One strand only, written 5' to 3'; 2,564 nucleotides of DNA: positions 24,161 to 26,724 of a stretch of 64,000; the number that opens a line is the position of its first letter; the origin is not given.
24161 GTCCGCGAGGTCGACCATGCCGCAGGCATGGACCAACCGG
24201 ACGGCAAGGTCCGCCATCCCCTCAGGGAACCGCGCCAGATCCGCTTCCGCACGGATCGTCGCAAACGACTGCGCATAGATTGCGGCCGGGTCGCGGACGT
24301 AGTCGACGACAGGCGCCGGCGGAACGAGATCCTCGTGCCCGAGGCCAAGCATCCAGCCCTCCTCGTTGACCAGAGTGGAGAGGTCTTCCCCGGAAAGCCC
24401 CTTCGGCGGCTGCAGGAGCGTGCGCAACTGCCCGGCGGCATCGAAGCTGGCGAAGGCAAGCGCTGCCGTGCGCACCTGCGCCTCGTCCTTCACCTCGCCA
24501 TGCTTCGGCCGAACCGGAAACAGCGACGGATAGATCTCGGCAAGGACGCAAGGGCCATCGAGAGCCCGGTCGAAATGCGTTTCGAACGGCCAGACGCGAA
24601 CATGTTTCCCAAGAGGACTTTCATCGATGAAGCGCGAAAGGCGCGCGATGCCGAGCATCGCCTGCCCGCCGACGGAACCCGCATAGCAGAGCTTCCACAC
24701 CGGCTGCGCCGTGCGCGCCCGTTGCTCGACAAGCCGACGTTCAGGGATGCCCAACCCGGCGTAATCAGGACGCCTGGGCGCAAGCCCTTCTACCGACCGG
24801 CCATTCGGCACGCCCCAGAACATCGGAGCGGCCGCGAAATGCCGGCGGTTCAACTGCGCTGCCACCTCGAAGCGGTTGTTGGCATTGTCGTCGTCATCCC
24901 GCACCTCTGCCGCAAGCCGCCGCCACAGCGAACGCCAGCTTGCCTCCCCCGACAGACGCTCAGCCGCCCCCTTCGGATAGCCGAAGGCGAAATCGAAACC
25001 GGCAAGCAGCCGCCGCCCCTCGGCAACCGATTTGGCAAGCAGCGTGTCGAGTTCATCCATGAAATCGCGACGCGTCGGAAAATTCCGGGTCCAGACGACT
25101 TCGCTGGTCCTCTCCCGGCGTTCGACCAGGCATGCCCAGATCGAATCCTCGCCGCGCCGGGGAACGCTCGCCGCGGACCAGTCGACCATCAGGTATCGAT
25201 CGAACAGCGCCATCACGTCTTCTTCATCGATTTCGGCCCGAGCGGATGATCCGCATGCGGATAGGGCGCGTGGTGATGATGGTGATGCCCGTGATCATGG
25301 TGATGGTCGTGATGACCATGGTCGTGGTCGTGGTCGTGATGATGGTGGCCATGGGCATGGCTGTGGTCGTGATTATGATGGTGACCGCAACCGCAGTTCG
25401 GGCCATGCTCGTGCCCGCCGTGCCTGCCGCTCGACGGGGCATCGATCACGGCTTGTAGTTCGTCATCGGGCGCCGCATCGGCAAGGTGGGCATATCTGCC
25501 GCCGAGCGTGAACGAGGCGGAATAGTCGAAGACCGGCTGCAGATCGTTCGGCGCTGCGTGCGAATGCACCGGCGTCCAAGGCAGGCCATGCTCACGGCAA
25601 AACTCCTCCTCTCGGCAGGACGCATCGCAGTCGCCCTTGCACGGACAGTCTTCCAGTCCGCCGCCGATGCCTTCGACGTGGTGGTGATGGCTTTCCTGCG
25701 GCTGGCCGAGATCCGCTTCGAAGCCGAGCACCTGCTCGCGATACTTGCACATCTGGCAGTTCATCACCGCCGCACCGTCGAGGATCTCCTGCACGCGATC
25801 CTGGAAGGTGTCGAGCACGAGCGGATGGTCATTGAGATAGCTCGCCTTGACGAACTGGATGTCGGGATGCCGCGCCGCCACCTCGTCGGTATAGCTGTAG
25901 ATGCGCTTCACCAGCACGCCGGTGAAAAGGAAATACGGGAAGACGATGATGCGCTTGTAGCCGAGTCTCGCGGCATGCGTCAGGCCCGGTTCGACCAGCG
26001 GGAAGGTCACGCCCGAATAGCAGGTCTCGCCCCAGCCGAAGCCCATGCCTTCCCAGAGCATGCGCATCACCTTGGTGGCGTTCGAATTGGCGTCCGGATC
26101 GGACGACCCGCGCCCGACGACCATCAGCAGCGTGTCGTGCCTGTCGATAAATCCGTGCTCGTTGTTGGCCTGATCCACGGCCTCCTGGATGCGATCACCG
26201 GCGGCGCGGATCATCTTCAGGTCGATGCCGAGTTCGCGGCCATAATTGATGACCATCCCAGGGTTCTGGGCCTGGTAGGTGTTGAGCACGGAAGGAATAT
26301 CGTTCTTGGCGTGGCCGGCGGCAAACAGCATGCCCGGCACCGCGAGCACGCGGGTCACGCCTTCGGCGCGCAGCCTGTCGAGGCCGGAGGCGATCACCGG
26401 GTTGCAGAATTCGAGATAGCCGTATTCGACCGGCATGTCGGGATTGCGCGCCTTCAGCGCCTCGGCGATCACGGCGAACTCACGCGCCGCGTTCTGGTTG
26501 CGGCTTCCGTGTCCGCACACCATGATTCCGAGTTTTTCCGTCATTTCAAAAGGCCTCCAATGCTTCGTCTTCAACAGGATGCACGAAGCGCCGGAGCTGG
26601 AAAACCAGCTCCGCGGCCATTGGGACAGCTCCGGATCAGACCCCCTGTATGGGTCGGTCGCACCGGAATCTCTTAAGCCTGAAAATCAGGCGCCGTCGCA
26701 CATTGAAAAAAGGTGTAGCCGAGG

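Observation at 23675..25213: CobH (precorrin-8X methylmutase) carries a ~300-aa N-terminal domain of unknown function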

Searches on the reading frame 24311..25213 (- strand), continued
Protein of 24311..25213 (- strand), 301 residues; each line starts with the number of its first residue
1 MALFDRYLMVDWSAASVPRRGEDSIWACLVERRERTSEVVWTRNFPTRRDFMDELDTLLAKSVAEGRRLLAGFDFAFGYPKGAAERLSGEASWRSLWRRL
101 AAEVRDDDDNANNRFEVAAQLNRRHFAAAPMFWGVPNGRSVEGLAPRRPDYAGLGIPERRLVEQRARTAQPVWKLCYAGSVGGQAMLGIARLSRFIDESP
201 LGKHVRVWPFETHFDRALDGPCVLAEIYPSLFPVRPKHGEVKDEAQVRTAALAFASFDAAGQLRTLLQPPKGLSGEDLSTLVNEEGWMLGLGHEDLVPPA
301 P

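Call 61: get_annotated_region(hit=H30, flank=7000)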
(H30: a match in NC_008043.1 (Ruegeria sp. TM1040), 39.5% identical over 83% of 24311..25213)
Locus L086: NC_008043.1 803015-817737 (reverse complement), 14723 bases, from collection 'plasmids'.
description: Ruegeria sp. TM1040 megaplasmid, complete sequence
organism: Ruegeria sp. TM1040 (NCBI taxid 292414)
taxonomy: Bacteria; Pseudomonadota; Alphaproteobacteria; Rhodobacterales; Roseobacteraceae; Ruegeria; Ruegeria sp. TM1040
host: -; source: -; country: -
typing (MOB-suite, as given by PLSDB): non-mobilizable
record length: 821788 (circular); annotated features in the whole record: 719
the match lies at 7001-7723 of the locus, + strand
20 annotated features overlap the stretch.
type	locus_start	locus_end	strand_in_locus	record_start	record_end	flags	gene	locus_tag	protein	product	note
CDS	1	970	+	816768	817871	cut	leuB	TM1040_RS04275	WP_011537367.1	3-isopropylmalate dehydrogenase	GO:0009098 - leucine biosynthetic process [Evidence IEA]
CDS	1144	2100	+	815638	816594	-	-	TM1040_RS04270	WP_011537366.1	DMT family transporter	GO:0055085 - transmembrane transport [Evidence IEA]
CDS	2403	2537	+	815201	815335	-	-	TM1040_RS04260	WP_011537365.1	aa3-type cytochrome c oxidase subunit IV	-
CDS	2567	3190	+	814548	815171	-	-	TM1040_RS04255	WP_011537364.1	hypothetical protein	-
CDS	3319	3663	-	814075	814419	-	-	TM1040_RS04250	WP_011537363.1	AzlD domain-containing protein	-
CDS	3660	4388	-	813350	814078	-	-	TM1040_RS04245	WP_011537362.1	AzlC family ABC transporter permease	GO:0006865 - amino acid transport [Evidence IEA]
CDS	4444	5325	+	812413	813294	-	-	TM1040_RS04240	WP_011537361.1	formate dehydrogenase accessory sulfurtransferase FdhD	-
CDS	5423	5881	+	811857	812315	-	-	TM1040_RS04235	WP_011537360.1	hypothetical protein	-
CDS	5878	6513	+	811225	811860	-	mobA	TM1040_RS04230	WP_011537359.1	molybdenum cofactor guanylyltransferase MobA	GO:0006777 - Mo-molybdopterin cofactor biosynthetic process [Evidence IEA]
CDS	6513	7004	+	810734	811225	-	mobB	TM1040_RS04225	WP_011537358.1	molybdopterin-guanine dinucleotide biosynthesis protein B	GO:0006777 - Mo-molybdopterin cofactor biosynthetic process [Evidence IEA]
CDS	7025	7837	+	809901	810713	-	-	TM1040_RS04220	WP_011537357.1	hypothetical protein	-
CDS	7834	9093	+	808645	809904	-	-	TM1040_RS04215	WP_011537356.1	gephyrin-like molybdotransferase Glp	-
CDS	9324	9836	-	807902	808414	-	-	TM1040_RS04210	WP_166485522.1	GNAT family N-acetyltransferase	-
CDS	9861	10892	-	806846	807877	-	-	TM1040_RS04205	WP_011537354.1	hypothetical protein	-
CDS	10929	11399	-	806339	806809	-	greA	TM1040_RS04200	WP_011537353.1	transcription elongation factor GreA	GO:0032784 - regulation of DNA-templated transcription elongation [Evidence IEA]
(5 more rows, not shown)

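Call 65: find_homologous_proteins(query=L086:7025-7837:+)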
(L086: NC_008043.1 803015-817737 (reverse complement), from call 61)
Query L086:7025-7837:+ (270 aa): 1659 proteins with E <= 0.001 among 3768 candidates; the best 120 are listed.
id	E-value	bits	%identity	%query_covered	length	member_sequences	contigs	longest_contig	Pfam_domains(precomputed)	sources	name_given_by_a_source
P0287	2.1e-180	617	98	100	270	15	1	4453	-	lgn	-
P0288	2.9e-147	508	80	100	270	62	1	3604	-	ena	-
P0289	1.2e-136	473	78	100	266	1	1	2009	-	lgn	-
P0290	1.5e-134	466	77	100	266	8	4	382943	-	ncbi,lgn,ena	-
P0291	1.0e-133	463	74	100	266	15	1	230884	-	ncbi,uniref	ncbi:molybdopterin guanine dinucleotide synthesis [Tritonibacter scottomollicae]|uniref:molybdopteri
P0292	1.1e-122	427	73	99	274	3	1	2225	-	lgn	-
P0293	5.2e-122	425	73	99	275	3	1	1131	-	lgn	-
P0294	6.5e-122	425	73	99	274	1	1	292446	-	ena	-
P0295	1.5e-121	423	72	100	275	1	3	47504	-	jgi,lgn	-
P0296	5.6e-121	422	73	99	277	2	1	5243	-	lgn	-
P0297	8.2e-121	421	71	100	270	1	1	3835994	-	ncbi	ncbi:molybdopterin guanine dinucleotide synthesis [Roseobacteraceae bacterium NS-SX3]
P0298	3.0e-119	416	70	99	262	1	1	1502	-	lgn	-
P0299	6.1e-119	415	71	99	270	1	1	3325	-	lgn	-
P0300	1.2e-118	414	70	99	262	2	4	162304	-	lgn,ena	-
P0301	1.8e-118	413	69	99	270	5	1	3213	-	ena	-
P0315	5.3e-115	402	68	99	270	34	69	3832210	-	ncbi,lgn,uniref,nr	ncbi:molybdopterin guanine dinucleotide synthesis [Phaeobacter inhibens]|uniref:hypothetical protein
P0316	1.5e-114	400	66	99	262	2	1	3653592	-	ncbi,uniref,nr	ncbi:putative molybdopterin-guanine dinucleotide biosynthesis protein MobB/unknown domain fusion pro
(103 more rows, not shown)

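Call 72: find_encoding_contigs(protein=P0315, flank=6000, max_places=1)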
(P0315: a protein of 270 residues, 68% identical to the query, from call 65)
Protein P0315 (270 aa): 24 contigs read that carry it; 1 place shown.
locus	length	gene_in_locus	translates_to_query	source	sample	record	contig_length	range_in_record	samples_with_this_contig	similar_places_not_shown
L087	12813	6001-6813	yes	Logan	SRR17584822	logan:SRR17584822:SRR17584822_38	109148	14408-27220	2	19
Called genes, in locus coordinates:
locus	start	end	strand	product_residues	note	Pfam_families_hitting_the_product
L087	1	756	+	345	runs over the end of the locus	PF00753:Lactamase_B, PF21221:B_lactamase-like_C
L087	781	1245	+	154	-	PF19670:DUF6173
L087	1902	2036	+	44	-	PF07835:COX4_pro_2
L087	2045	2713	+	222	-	-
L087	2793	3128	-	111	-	PF05437:AzlD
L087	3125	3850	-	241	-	PF03591:AzlC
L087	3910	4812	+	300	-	PF02634:FdhD-NarQ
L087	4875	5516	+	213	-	PF12804:NTP_transf_3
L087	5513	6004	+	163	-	PF03205:MobB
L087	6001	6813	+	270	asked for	-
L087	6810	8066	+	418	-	PF03453:MoeA_N, PF00994:MoCF_biosynth, PF03454:MoeA_C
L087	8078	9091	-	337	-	-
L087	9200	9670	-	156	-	PF03449:GreA_GreB_N, PF01272:GreA_GreB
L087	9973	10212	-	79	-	-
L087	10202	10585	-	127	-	PF00903:Glyoxalase, PF13468:Glyoxalase_3 (weak), PF13669:Glyoxalase_4, PF18029:Glyoxalase_6 (weak)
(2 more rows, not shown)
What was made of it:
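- fdhD-mobA-mobB-X-moeA with 4-nt overlaps in Phaeobacter and Ruegeria (calls 61, 72);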

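Call 73: find_encoding_contigs(protein=P0316, flank=6000, max_places=1)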
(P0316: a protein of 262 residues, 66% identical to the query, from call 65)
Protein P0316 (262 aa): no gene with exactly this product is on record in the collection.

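Call 74: find_encoding_contigs(protein=P0191, flank=8000, max_places=2)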
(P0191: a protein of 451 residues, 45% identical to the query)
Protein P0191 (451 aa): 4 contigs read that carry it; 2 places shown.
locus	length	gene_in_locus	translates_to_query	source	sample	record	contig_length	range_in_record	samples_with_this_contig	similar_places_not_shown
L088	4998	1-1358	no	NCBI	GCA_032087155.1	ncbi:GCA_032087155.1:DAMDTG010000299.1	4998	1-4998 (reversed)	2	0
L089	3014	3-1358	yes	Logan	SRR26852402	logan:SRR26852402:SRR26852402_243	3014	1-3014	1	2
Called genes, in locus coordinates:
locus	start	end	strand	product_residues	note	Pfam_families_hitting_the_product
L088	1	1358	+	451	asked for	PF01890:CbiG_C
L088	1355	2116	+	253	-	PF00590:TP_methylase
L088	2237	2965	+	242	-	PF00691:OmpA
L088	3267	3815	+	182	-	PF02632:BioY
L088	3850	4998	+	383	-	PF00108:Thiolase_N, PF02803:Thiolase_C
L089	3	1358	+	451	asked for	PF01890:CbiG_C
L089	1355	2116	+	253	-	PF00590:TP_methylase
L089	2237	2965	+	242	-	PF00691:OmpA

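Call 75: find_encoding_contigs(protein=P0216, flank=8000, max_places=2)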
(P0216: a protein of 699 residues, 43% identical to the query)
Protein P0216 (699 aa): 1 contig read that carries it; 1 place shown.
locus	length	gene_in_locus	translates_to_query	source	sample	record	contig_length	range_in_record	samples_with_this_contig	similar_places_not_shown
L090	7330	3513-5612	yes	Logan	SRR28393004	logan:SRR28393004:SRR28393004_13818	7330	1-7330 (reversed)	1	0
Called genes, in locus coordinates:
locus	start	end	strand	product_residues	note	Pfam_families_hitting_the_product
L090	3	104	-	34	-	?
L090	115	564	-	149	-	-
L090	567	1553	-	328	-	PF08240:ADH_N, PF00107:ADH_zinc_N, PF13602:ADH_zinc_N_2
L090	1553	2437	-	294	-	PF12146:Hydrolase_4 (weak), PF00561:Abhydrolase_1, PF12697:Abhydrolase_6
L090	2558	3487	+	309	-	PF01210:NAD_Gly3P_dh_N (weak), PF02254:TrkA_N (weak), PF02558:ApbA, PF03446:NAD_binding_2 (weak), PF03721:UDPG_MGDP_dh_N (weak), PF03807:F420_oxidored (weak), PF08546:ApbA_C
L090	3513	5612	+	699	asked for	PF00590:TP_methylase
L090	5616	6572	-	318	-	-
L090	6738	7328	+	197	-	?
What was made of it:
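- X-TP_methylase (P0216) sits away from cbiX, so the link to metal insertion is not universal (call 75).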

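Call 76: get_annotated_region(hit=H32, flank=5000)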
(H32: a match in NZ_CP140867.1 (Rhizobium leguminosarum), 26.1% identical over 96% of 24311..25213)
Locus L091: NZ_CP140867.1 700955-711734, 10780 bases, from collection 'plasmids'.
description: Rhizobium leguminosarum strain TP16 plasmid pRlX5, complete sequence
organism: Rhizobium leguminosarum (NCBI taxid 384)
taxonomy: Bacteria; Pseudomonadota; Alphaproteobacteria; Hyphomicrobiales; Rhizobiaceae; Rhizobium; Rhizobium leguminosarum
host: -; source: Trifolium pratense,whole organism; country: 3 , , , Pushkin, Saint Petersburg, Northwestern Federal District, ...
typing (MOB-suite, as given by PLSDB): non-mobilizable
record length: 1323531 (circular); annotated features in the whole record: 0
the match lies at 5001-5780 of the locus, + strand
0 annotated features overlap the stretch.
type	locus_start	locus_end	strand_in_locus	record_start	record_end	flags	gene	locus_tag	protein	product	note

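Call 79: search_protein_families(library=pfam, proteins=[L091:5001-5786:+, L079:10832-11494:+, L084:9401-9988:+], max_evalue=1)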
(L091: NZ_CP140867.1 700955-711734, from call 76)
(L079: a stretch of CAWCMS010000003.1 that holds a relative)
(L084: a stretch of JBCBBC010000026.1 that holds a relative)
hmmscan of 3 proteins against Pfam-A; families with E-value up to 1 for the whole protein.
L091:5001-5786:+ (261 aa): 1 family
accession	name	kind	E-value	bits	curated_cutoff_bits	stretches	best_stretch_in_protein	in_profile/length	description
PF00212.23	ANP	-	0.45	11.2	27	1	84-96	7-19/31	Atrial natriuretic peptide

L079:10832-11494:+ (220 aa): 0 families

L084:9401-9988:+ (195 aa): 1 family
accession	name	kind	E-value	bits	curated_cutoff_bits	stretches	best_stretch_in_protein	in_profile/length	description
PF19629.4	DUF6133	-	0.017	15.7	27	1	8-44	20-58/65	Family of unknown function (DUF6133)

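Call 80: find_encoding_contigs(protein=P0001, flank=3000, max_places=2)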
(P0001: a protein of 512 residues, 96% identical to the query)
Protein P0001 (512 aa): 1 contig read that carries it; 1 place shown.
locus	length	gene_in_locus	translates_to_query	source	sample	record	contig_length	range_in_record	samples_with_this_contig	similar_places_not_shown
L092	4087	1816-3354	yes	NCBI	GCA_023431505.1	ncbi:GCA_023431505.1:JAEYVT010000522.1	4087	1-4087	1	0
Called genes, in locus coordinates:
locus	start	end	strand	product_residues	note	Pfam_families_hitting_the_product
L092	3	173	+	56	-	?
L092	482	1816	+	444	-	PF01903:CbiX, PF06180:CbiK (faint), PF01903:CbiX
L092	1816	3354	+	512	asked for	PF02570:CbiC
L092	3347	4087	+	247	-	?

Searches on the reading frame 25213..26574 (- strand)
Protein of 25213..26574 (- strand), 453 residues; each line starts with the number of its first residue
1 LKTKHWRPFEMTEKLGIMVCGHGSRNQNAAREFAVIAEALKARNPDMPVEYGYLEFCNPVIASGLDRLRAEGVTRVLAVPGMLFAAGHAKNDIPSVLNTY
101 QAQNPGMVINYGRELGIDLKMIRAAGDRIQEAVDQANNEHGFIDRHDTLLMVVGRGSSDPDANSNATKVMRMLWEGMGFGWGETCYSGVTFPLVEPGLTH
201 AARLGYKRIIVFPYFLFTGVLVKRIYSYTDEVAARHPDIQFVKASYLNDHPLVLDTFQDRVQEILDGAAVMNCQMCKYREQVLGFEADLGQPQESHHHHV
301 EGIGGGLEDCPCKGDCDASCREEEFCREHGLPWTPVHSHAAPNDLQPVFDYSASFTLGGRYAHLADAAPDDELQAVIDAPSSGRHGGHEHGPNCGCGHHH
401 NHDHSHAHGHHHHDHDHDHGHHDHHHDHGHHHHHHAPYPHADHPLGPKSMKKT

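Call 9: search_protein_families(library=ncbifam, proteins=[window:25213-26574:-], max_evalue=0.00001)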
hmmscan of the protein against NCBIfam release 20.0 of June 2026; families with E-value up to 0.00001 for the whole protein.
window:25213-26574:- (453 aa): 3 families
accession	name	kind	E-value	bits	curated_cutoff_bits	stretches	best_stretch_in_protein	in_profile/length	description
NF033198.0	F430_CfbA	equivalog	3.7e-22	78.6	120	1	16-121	1-112/122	sirohydrochlorin nickelochelatase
NF002090.2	PRK00923.1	subfamily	2.6e-17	63.1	120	1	16-102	2-88/129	sirohydrochlorin nickelochelatase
NF002671.0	PRK02395.1-3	equivalog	3.1e-06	26.7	258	1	16-133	135-254/262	hypothetical protein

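Call 12: search_protein_families(library=pfam, proteins=[window:25213-26574:-], max_evalue=10)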
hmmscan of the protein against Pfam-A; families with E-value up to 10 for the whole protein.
window:25213-26574:- (453 aa): 3 families
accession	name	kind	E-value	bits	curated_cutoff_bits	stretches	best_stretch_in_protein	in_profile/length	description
PF01903.22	CbiX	-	9.9e-54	180.6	22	2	22-124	1-103/106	CbiX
PF06180.16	CbiK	-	4.5e-07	29.9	26.2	2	16-94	143-218/262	Cobalt chelatase (CbiK)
PF00762.24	Ferrochelatase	-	0.013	15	27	1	34-137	76-179/317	Ferrochelatase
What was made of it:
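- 25213..26574 (-): Long-form cbiX: two CbiX domains, then a Cys-rich segment (MNCQMCK...) and a His-rich tail. Its stop codon overlaps the X start by 1 nt. PF01903, E=1e-53 (call 12).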
